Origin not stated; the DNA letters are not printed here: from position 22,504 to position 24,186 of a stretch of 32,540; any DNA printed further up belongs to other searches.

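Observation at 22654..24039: Archaeal/eukaryotic-type ADP-dependent sugar kinase in a bacterial housekeeping neighbourhood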

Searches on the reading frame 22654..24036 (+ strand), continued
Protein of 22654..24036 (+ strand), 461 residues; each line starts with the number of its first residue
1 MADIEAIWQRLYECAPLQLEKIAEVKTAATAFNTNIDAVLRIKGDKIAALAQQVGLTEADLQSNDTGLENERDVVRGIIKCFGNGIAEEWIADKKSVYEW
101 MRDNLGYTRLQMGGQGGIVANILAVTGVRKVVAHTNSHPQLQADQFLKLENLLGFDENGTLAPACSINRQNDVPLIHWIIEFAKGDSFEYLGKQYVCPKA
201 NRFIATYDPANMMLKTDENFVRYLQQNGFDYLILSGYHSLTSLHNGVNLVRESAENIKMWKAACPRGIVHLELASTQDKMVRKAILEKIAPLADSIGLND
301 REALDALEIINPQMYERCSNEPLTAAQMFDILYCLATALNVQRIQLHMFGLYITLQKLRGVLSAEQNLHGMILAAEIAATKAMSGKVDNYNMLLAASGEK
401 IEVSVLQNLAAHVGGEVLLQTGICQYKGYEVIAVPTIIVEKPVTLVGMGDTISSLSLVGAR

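Call 55: find_encoding_contigs(protein=P0124, flank=8000, max_places=2)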
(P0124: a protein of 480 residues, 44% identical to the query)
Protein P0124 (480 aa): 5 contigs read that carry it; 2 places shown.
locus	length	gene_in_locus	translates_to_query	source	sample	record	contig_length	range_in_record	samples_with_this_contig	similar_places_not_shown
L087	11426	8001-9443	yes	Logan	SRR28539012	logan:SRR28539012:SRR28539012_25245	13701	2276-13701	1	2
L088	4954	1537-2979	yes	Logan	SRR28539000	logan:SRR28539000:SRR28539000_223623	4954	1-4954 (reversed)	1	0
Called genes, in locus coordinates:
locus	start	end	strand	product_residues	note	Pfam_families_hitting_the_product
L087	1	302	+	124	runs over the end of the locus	PF13424:TPR_12 (faint)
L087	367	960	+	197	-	PF07638:Sigma70_ECF, PF04542:Sigma70_r2, PF08281:Sigma70_r4_2, PF04545:Sigma70_r4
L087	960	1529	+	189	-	PF13860:FlgD_ig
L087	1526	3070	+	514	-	PF12768:Rax2 (faint), PF17164:DUF5122 (faint)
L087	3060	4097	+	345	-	-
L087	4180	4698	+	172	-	-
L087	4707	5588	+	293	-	-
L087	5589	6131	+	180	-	-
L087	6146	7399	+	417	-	PF23981:DUF7305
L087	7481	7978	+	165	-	-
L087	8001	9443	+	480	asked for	PF04587:ADP_PFK_GK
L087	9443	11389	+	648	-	PF00795:CN_hydrolase, PF02540:NAD_synthase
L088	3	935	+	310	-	?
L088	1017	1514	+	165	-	-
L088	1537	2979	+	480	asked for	PF04587:ADP_PFK_GK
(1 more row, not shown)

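Call 56: find_encoding_contigs(protein=P0123, flank=8000, max_places=1)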
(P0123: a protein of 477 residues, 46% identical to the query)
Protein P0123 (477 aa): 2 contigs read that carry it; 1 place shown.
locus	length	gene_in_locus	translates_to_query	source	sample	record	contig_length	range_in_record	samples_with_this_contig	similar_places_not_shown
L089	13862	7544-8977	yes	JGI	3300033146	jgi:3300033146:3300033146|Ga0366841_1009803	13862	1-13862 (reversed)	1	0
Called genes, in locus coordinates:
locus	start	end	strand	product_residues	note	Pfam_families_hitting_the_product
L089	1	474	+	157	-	?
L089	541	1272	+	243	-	-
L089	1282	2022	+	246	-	PF01969:Ni_insertion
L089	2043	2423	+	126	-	PF01969:Ni_insertion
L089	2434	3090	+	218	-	-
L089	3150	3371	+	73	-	-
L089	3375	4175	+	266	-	PF00733:Asn_synthase (faint), PF06508:QueC (faint)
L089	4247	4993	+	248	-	PF00731:AIRC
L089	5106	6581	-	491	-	PF00291:PALP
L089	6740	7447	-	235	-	-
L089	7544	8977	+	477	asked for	PF04587:ADP_PFK_GK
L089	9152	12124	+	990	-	PF01565:FAD_binding_4, PF02913:FAD-oxidase_C, PF13183:Fer4_8, PF13534:Fer4_17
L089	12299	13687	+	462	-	PF05195:AMP_N, PF00557:Peptidase_M24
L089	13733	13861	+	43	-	?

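Call 57: search_protein_families(library=pfam, max_evalue=0.001, proteins=[L085:1923-4211:+, L084:5588-7993:+, L083:12417-14132:-, L083:10720-12372:-, L087:7481-7975:+])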
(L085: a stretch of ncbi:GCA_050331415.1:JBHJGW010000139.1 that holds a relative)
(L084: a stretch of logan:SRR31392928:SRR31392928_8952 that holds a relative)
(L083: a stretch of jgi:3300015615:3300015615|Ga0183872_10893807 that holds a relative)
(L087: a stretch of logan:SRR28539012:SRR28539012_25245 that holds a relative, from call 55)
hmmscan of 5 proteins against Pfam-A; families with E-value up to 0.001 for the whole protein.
L085:1923-4211:+ (763 aa): 0 families

L084:5588-7993:+ (802 aa): 3 families
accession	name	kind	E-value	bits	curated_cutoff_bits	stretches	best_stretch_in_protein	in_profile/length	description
PF01055.32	Glyco_hydro_31_2nd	-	1.5e-113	379.9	23.5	1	266-594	1-328/328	Glycosyl hydrolases family 31 TIM-barrel domain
PF21365.3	Glyco_hydro_31_3rd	-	7.1e-20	71.7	24.4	1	602-688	1-86/87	Glycosyl hydrolase family 31 C-terminal domain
PF13802.12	Gal_mutarotas_2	-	1.9e-14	54.8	27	1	67-225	1-181/184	Glycosyl hydrolase 31 N-terminal galactose mutarotase-like domain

L083:12417-14132:- (571 aa): 1 family
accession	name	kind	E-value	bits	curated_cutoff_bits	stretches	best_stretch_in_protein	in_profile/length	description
PF00342.24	PGI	-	3.9e-36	125.1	22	1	122-476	102-470/486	Phosphoglucose isomerase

L083:10720-12372:- (550 aa): 4 families
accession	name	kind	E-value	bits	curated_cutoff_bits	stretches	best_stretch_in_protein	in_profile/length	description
PF02878.22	PGM_PMM_I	-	1.1e-25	90.3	22.5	1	38-179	3-137/138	Phosphoglucomutase/phosphomannomutase, alpha/beta/alpha domain I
PF24947.1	PGM1_C_vert_fung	-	1.4e-20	74.4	27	1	426-542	1-126/138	Phosphoglucomutase-1, C-terminal domain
PF02879.22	PGM_PMM_II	-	6.1e-18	65.7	29.3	1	200-305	1-101/103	Phosphoglucomutase/phosphomannomutase, alpha/beta/alpha domain II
PF02880.22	PGM_PMM_III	-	4.9e-16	59.3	20.7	1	315-422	5-113/115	Phosphoglucomutase/phosphomannomutase, alpha/beta/alpha domain III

L087:7481-7975:+ (165 aa): 0 families

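Call 58: search_protein_families(library=ncbifam, max_evalue=0.001, proteins=[L085:1923-4211:+, L084:5588-7993:+])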
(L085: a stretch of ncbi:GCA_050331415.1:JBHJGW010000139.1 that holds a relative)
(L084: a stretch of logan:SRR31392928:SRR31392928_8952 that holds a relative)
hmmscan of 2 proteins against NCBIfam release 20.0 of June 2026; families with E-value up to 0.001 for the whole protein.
L085:1923-4211:+ (763 aa): 0 families

L084:5588-7993:+ (802 aa): 3 families
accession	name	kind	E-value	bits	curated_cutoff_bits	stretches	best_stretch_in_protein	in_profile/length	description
NF040948.1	alpha_gluc_MalA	equivalog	3.6e-127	425.2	800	1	151-694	50-611/627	alpha-glucosidase MalA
NF007940.0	PRK10658.1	equivalog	8.7e-71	239.4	606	1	157-694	154-673/771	alpha-xylosidase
NF007746.0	PRK10426.1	equivalog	8.7e-42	143.3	553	1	320-689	308-670/683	alpha-glucosidase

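Call 71: find_encoding_contigs(protein=P0002, flank=8000, max_places=1)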
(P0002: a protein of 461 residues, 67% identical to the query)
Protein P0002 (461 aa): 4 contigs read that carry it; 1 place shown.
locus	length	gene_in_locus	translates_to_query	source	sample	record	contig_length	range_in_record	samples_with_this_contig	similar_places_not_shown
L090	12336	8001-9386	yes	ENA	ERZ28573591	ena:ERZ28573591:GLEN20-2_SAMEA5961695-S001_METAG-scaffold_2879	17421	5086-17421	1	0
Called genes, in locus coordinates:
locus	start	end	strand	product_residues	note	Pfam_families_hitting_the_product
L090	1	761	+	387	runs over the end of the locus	PF10150:RNase_E_G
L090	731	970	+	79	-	PF03884:YacG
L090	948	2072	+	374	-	PF02405:MlaE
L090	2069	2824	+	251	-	PF00005:ABC_tran, PF13304:AAA_21 (weak)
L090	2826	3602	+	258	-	PF02470:MlaD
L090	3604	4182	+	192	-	PF03886:ABC_trans_aux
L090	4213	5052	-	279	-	PF05307:Bundlin (faint)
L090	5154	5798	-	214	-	PF00730:HhH-GPD, PF00633:HHH (weak), PF10576:EndIII_4Fe-2S (weak)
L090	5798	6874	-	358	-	PF02543:Carbam_trans_N (faint), PF00814:TsaD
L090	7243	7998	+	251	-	-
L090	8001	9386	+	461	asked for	PF04587:ADP_PFK_GK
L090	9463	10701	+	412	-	-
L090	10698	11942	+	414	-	PF00133:tRNA-synt_1, PF09334:tRNA-synt_1g (weak), PF08264:Anticodon_1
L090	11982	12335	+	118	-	?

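Call 72: find_encoding_contigs(protein=P0003, flank=8000, max_places=1)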
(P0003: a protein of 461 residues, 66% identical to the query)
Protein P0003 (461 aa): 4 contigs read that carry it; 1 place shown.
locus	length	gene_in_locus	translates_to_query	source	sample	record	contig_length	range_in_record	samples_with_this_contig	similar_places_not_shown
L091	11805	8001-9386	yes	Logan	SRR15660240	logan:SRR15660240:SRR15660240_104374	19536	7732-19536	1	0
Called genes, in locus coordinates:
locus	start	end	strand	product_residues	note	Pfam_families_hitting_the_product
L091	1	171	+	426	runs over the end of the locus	PF02403:Seryl_tRNA_N, PF00587:tRNA-synt_2b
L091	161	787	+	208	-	PF12917:YfbR-like, PF13023:HD_3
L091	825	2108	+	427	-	-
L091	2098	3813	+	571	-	-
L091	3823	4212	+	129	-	-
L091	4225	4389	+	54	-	-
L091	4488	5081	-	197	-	-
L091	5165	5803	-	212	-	PF00730:HhH-GPD, PF00633:HHH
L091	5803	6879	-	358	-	PF02543:Carbam_trans_N (faint), PF00814:TsaD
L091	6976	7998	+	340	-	-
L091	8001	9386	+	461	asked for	PF04587:ADP_PFK_GK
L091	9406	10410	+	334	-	PF15891:Nuc_deoxyri_tr2, PF12850:Metallophos_2 (faint)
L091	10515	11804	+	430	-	?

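Call 74: search_solved_structures(query=P0146, max_evalue=0.00001, show_alignments=1)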
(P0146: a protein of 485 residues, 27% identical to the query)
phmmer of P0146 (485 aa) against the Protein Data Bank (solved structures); distinct sequences matched with E-value up to 0.00001: 14.
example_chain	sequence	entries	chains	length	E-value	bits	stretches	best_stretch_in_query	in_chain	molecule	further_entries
6c8z_A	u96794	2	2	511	1.5e-72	247.8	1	15-480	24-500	ADP-dependent phosphofructokinase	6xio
4b8r_A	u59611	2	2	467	1.6e-61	211.5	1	12-480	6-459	ADP-DEPENDENT GLUCOKINASE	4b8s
1gc5_A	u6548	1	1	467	4.1e-61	210.1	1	12-480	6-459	ADP-DEPENDENT GLUCOKINASE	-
5o5x_A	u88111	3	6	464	4.2e-55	190.3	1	12-379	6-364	ADP-dependent glucokinase,ADP-dependent glucokinase,ADP-dependent glucokinase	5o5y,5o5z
5k27_A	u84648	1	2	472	5.2e-54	186.7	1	39-480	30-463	ancMT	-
5kkg_A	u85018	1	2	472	1.4e-53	185.3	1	39-480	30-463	ancMT E72A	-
1l2l_A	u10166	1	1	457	2.7e-53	184.4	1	15-480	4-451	ADP-dependent Glucokinase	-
1ua4_A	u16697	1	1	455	2.9e-53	184.3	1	17-480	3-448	ADP-dependent glucokinase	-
5o0i_A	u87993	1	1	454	5.1e-53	183.4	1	18-480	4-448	ADP-dependent glucokinase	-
5o0j_A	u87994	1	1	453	6.2e-53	183.2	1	18-480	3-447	ADP-dependent glucokinase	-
1u2x_A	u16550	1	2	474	2.9e-48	167.8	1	42-480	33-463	ADP-specific phosphofructokinase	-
3drw_A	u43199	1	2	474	2.2e-47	164.8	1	47-480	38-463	ADP-specific phosphofructokinase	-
5od2_A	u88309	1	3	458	3.2e-46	161.1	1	44-480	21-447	Bifunctional ADP-specific glucokinase/phosphofructokinase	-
5ccf_A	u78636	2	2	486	1.7e-13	53.1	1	164-479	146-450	ADP-dependent glucokinase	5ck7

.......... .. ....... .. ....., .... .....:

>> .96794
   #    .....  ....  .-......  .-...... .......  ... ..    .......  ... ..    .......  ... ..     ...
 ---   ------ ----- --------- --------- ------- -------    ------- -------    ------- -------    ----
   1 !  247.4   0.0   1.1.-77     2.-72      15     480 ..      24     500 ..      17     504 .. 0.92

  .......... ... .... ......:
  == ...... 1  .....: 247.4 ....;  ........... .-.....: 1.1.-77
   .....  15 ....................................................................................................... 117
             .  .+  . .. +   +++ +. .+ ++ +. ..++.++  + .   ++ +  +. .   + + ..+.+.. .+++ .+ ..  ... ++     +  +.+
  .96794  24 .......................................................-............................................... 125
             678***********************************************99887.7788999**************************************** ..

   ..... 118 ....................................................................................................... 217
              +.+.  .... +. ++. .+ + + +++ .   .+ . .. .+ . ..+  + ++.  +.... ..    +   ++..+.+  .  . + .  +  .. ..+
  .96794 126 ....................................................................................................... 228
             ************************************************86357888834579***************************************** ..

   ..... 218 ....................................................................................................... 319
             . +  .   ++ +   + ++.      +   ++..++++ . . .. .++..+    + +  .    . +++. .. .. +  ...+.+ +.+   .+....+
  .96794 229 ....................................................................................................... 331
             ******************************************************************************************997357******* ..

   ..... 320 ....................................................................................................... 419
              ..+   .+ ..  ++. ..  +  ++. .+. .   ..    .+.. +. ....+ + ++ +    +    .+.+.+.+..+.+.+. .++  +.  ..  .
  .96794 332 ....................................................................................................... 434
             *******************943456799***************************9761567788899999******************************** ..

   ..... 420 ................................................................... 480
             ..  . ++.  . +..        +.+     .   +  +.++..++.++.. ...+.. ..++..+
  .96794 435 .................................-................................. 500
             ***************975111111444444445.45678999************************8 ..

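Call 76: list_cluster_members(proteins=[P0121, P0122, P0145, P0166, P0167, P0170, P0177, P0178, P0179, P0192])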
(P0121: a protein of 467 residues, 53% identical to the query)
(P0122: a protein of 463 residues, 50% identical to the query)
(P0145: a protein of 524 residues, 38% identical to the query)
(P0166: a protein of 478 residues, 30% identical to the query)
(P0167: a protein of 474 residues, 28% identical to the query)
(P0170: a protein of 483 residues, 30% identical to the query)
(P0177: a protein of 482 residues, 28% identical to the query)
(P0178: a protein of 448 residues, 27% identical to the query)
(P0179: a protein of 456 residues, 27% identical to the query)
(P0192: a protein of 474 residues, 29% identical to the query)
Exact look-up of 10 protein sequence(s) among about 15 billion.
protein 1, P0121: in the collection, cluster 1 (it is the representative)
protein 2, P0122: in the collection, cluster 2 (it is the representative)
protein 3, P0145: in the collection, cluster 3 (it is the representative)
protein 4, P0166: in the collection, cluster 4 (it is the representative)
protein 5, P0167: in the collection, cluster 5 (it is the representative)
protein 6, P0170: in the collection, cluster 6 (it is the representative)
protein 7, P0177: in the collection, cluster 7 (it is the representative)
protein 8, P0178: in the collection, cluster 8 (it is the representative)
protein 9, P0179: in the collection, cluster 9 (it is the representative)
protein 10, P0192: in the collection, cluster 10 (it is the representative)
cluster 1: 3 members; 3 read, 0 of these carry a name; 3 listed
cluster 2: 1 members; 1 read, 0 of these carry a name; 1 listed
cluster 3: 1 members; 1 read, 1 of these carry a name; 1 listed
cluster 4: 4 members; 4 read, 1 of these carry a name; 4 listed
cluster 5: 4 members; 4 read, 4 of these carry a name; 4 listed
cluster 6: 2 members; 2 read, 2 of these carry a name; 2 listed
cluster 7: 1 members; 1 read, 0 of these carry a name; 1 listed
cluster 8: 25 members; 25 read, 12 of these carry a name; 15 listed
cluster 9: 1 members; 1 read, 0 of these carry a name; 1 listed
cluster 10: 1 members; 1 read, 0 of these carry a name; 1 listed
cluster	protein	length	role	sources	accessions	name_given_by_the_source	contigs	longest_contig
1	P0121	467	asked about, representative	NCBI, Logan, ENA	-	-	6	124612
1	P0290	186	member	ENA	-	-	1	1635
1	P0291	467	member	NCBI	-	-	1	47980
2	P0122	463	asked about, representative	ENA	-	-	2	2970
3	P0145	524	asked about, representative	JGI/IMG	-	ADP-dependent phosphofructokinase/glucokinase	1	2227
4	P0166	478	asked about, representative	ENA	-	-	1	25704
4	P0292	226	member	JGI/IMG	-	ADP-dependent phosphofructokinase/glucokinase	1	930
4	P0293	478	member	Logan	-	-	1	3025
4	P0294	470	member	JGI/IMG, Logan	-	-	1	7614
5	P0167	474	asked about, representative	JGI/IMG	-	ADP-dependent phosphofructokinase/glucokinase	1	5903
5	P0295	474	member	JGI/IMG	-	ADP-dependent phosphofructokinase/glucokinase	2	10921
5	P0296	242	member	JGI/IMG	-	ADP-dependent phosphofructokinase/glucokinase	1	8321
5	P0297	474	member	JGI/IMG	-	ADP-dependent phosphofructokinase/glucokinase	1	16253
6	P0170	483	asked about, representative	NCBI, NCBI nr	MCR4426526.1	MAG: hypothetical protein NUW23_10120 [Firmicutes bacterium] | hypothetical protein [Bacillota bacterium]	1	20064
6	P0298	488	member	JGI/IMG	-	ADP-dependent phosphofructokinase/glucokinase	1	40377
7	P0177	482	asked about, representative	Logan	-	-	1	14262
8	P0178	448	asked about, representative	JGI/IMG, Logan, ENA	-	-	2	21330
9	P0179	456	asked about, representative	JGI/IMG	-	-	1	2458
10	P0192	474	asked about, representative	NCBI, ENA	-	-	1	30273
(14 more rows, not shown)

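Call 78: find_encoding_contigs(protein=P0178, flank=6000, max_places=2)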
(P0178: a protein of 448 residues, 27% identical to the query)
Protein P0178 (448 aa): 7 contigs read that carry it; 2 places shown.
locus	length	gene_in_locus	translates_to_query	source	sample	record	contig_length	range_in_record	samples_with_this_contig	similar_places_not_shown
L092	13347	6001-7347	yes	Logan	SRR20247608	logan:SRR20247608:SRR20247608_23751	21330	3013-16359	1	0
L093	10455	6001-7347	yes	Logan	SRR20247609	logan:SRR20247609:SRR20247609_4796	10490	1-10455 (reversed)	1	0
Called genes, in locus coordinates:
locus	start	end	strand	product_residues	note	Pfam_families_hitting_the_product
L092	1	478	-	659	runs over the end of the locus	PF00496:SBP_bac_5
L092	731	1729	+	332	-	PF00356:LacI, PF01381:HTH_3 (weak), PF00532:Peripla_BP_1, PF13407:Peripla_BP_4, PF13377:Peripla_BP_3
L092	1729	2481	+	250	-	PF01261:AP_endonuc_2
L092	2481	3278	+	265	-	PF04962:KduI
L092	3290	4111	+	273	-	PF01261:AP_endonuc_2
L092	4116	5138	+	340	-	PF01408:GFO_IDH_MocA, PF03447:NAD_binding_3 (weak), PF02894:GFO_IDH_MocA_C, PF22725:GFO_IDH_MocA_C3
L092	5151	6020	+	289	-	PF01791:DeoC, PF22649:Cgl0159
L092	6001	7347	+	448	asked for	PF04587:ADP_PFK_GK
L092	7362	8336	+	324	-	PF00389:2-Hacid_dh, PF02826:2-Hacid_dh_C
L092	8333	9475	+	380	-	PF02595:Gly_kinase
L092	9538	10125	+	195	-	PF00475:IGPD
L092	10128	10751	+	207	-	PF00117:GATase, PF07685:GATase_3, PF01174:SNO (faint), PF07722:Peptidase_C26 (faint)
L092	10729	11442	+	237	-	PF00977:His_biosynth, PF05690:ThiG (faint), PF03060:NMO (faint), PF01884:PcrB (faint), PF01180:DHO_dh (faint), PF00290:Trp_syntA (faint), PF00478:IMPDH (faint), PF01207:Dus, +1 more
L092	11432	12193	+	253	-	PF00977:His_biosynth, PF02581:TMP-TENI (faint), PF01207:Dus (faint), PF03060:NMO (faint)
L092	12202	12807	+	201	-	PF01502:PRA-CH, PF01503:PRA-PH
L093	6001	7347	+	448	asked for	PF04587:ADP_PFK_GK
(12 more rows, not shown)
